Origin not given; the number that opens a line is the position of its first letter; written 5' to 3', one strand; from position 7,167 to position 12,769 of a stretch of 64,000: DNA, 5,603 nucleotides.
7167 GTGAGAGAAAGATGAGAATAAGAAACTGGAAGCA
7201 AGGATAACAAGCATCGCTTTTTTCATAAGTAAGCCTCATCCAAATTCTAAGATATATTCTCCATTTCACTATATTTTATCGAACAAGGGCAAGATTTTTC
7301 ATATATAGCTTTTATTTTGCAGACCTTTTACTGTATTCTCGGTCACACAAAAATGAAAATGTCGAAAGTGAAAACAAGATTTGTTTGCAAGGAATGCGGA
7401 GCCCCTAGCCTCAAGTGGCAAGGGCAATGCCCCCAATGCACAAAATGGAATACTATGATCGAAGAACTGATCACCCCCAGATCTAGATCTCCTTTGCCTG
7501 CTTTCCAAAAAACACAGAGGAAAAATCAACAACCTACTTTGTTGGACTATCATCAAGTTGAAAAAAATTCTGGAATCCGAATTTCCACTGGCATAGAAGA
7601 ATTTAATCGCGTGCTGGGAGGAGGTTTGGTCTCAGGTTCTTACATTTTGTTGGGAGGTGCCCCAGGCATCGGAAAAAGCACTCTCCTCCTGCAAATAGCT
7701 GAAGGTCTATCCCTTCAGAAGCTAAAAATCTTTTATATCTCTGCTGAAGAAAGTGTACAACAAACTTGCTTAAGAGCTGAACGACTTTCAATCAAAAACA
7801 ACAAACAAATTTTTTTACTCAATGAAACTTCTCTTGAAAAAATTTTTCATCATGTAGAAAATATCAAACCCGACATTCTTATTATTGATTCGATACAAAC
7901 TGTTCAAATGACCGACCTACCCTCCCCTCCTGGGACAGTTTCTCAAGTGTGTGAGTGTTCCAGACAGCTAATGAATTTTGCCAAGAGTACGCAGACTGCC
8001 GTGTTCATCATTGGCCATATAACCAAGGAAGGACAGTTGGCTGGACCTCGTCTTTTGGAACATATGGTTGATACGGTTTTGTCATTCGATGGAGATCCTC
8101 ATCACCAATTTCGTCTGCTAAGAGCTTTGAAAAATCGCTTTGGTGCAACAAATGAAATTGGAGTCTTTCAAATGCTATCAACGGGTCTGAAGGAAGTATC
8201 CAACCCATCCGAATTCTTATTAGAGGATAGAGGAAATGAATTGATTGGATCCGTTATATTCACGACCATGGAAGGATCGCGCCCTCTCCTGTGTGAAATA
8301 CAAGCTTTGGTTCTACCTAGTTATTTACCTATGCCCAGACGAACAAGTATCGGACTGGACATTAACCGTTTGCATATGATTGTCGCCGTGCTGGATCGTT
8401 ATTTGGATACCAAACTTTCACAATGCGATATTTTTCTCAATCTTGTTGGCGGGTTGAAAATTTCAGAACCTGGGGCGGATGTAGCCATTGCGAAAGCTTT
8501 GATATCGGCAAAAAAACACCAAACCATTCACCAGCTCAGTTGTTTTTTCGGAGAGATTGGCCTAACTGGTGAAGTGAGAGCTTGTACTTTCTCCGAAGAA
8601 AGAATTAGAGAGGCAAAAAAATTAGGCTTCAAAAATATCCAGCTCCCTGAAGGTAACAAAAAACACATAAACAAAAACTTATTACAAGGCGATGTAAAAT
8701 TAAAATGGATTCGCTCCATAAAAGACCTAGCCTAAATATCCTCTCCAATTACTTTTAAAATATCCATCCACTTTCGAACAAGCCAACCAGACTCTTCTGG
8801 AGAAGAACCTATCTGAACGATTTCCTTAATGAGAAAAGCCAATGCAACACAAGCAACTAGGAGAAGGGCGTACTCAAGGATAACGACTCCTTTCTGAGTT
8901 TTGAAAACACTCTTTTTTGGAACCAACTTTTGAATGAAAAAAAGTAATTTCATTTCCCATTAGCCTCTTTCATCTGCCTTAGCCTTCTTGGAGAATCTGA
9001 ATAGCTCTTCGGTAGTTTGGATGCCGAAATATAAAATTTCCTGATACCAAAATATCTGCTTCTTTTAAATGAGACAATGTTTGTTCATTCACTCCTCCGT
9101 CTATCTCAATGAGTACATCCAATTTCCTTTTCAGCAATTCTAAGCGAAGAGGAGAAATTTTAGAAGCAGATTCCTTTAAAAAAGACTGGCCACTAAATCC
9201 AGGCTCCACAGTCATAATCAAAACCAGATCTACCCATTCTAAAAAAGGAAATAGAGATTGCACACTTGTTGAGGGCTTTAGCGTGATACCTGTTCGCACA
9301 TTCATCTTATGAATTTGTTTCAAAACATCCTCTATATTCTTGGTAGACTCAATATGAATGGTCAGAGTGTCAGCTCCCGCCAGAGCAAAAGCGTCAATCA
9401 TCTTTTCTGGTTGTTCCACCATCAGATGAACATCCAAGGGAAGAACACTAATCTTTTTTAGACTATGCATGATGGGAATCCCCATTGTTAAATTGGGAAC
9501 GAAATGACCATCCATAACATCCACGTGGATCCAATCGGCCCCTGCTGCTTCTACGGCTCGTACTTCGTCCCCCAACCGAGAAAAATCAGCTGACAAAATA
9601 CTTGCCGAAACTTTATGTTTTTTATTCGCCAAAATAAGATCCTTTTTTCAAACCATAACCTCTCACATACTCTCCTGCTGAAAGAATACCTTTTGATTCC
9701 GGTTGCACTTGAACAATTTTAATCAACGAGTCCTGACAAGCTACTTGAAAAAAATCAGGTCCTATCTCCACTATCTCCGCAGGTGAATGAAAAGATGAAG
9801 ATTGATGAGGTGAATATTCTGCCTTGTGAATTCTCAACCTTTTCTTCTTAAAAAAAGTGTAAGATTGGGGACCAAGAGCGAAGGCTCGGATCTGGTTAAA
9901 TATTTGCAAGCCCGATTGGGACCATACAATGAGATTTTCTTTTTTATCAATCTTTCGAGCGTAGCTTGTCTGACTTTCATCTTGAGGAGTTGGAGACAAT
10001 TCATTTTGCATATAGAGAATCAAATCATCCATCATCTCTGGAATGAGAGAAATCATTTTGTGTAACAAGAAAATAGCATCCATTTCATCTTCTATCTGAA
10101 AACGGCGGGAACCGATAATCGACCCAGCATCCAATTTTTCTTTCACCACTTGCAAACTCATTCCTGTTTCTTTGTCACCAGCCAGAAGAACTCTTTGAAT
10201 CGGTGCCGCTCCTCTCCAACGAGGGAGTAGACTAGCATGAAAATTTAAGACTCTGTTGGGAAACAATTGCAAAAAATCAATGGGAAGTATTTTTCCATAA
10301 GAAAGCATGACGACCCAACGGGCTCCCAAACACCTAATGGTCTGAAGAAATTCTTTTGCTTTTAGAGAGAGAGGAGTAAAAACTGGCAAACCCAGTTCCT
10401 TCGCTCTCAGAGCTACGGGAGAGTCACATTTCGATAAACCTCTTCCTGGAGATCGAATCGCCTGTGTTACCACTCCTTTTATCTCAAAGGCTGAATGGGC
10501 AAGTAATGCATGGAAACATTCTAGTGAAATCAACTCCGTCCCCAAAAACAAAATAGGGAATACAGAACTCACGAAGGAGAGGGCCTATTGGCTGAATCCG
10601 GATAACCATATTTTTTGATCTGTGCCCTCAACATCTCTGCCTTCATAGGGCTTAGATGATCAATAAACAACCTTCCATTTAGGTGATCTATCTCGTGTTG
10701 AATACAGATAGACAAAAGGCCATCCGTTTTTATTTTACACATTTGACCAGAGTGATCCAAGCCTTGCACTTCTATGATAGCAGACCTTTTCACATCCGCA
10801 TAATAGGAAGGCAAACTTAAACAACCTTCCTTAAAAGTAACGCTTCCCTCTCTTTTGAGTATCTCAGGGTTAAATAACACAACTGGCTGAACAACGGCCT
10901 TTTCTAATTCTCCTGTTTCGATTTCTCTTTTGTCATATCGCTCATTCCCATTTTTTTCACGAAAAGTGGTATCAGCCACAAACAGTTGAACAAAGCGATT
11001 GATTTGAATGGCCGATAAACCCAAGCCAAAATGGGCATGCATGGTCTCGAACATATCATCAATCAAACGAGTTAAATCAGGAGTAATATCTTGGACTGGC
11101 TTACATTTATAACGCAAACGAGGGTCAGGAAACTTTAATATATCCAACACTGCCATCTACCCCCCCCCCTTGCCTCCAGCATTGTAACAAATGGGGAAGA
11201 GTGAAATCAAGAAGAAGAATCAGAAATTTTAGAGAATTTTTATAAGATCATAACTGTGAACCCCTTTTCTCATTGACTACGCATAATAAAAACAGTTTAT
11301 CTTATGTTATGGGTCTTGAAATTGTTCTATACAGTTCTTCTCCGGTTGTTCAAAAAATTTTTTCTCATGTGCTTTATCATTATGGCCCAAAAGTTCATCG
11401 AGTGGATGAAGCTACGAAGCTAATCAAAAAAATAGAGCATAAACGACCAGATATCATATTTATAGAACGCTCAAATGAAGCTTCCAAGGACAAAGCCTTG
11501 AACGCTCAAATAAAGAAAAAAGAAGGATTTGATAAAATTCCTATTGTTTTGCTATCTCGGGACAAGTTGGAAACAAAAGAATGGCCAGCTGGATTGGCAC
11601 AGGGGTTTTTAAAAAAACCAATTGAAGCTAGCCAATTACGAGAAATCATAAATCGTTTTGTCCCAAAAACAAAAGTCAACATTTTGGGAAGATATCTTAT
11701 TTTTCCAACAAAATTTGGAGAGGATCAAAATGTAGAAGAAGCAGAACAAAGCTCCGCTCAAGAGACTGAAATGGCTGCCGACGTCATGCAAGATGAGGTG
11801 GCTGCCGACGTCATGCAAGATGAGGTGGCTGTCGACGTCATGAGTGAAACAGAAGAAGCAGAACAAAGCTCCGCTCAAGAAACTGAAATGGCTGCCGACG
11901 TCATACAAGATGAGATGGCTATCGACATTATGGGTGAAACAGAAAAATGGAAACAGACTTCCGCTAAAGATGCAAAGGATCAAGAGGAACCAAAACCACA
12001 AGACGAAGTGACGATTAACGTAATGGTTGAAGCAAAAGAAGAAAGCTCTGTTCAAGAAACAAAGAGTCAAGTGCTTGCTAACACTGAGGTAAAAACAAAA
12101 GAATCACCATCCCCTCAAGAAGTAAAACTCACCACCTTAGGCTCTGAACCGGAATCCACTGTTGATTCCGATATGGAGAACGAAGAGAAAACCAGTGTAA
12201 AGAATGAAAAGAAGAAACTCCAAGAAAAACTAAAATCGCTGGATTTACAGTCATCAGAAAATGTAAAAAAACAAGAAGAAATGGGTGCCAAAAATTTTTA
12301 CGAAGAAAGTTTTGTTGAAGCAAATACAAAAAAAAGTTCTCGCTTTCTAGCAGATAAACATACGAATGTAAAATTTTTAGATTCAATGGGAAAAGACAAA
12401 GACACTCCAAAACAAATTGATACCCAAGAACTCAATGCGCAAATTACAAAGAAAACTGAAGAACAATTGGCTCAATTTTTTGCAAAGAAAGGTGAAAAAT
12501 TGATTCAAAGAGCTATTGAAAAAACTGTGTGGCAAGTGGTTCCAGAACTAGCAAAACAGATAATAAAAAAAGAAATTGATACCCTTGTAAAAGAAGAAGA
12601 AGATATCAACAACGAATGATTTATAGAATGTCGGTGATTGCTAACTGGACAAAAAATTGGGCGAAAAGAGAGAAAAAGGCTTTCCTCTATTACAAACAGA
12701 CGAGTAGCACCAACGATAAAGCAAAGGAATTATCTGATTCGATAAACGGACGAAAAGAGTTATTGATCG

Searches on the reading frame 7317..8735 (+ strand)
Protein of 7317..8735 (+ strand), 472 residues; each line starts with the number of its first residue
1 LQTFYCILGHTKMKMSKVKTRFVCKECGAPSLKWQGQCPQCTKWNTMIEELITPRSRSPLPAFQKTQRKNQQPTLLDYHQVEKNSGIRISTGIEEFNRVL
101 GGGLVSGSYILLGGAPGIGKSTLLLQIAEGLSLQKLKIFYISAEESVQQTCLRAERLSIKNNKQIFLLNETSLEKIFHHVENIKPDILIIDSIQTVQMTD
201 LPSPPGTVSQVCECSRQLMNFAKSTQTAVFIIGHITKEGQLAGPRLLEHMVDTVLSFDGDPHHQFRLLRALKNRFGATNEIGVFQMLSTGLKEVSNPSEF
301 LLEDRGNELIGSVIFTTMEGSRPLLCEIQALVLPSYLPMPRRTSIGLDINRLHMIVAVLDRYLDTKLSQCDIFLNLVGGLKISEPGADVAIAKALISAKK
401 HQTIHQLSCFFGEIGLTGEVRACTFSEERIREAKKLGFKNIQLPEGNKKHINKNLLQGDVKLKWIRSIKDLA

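Call 12: search_protein_families(library=pfam, proteins=[window:7317-8735:+], max_evalue=0.001)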
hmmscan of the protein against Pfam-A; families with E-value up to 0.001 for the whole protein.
window:7317-8735:+ (472 aa): 10 families
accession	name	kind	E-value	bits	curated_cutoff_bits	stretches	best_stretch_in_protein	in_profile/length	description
PF06745.19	ATPase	-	1.6e-13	51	26.6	1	89-157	1-70/231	KaiC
PF18073.7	Zn_ribbon_LapB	-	2.7e-11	43.4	25.7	1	22-49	1-28/28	Rubredoxin metal binding domain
PF13481.12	AAA_25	-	3.6e-10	40.2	27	1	91-240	17-195/195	AAA domain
PF03796.21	DnaB_C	-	9.5e-10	38.7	27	1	89-201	2-117/255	DnaB-like helicase C terminal domain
PF05362.19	Lon_C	-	3.5e-07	30.4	21.1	1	384-464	109-191/205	Lon protease (S16) C-terminal proteolytic domain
PF13541.12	ChlI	-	4.2e-07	30.3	27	1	365-447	38-121/121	Subunit ChlI of Mg-chelatase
PF00004.35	AAA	-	8.1e-07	30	21.2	1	110-234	1-107/131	ATPase family associated with various cellular activities (AAA)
PF13401.12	AAA_22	-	8.1e-06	26.6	27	1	110-234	8-123/130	AAA domain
PF13173.12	AAA_14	-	4e-05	24.1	27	1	109-198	4-76/129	AAA domain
PF20720.3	nSTAND3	-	0.00027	21.1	27.2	1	108-195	18-97/155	Novel STAND NTPase 3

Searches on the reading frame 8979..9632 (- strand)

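Call 12: search_protein_families(library=pfam, proteins=[window:8979-9632:-], max_evalue=0.001)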
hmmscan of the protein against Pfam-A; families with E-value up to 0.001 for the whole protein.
window:8979-9632:- (217 aa): 1 family
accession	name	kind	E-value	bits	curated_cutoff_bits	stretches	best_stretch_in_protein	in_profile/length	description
PF00834.25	Ribul_P_3_epim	-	4.5e-69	232.3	21.1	1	7-202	1-198/198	Ribulose-phosphate 3 epimerase family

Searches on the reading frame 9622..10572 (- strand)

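Call 12: search_protein_families(library=pfam, proteins=[window:9622-10572:-], max_evalue=0.001)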
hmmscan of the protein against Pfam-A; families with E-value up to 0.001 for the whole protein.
window:9622-10572:- (316 aa): 2 families
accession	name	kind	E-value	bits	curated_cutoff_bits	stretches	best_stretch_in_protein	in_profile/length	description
PF00551.24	Formyl_trans_N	-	1.2e-29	103.7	26.1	1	29-163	28-159/181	Formyl transferase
PF02911.23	Formyl_trans_C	-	3.2e-21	75.8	21.1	1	207-306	1-99/100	Formyl transferase, C-terminal domain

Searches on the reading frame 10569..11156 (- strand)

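Call 12: search_protein_families(library=pfam, proteins=[window:10569-11156:-], max_evalue=0.001)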
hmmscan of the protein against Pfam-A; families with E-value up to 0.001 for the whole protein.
window:10569-11156:- (195 aa): 1 family
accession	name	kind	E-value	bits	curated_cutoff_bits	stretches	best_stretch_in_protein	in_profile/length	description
PF01327.26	Pep_deformylase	-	2.8e-47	160.7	22.8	1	4-172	2-154/156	Polypeptide deformylase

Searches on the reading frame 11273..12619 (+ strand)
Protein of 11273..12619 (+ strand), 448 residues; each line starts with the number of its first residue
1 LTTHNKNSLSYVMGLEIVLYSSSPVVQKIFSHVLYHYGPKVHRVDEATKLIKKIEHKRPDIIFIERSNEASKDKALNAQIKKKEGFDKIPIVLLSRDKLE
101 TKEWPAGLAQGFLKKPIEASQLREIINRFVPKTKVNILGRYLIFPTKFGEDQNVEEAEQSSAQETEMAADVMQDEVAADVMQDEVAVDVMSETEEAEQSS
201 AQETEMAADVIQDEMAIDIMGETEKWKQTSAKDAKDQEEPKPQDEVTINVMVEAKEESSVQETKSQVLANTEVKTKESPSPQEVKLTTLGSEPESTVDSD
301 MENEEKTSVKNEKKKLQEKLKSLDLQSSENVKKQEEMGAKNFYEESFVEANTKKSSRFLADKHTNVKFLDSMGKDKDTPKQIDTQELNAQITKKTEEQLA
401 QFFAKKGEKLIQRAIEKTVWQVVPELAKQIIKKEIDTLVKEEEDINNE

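Call 12: search_protein_families(library=pfam, proteins=[window:11273-12619:+], max_evalue=0.001)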
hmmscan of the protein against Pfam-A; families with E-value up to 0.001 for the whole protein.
window:11273-12619:+ (448 aa): 1 family
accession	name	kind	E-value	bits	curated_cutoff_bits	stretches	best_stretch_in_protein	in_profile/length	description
PF00072.30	Response_reg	-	9.7e-06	26.2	30.2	1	23-126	7-110/111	Response regulator receiver domain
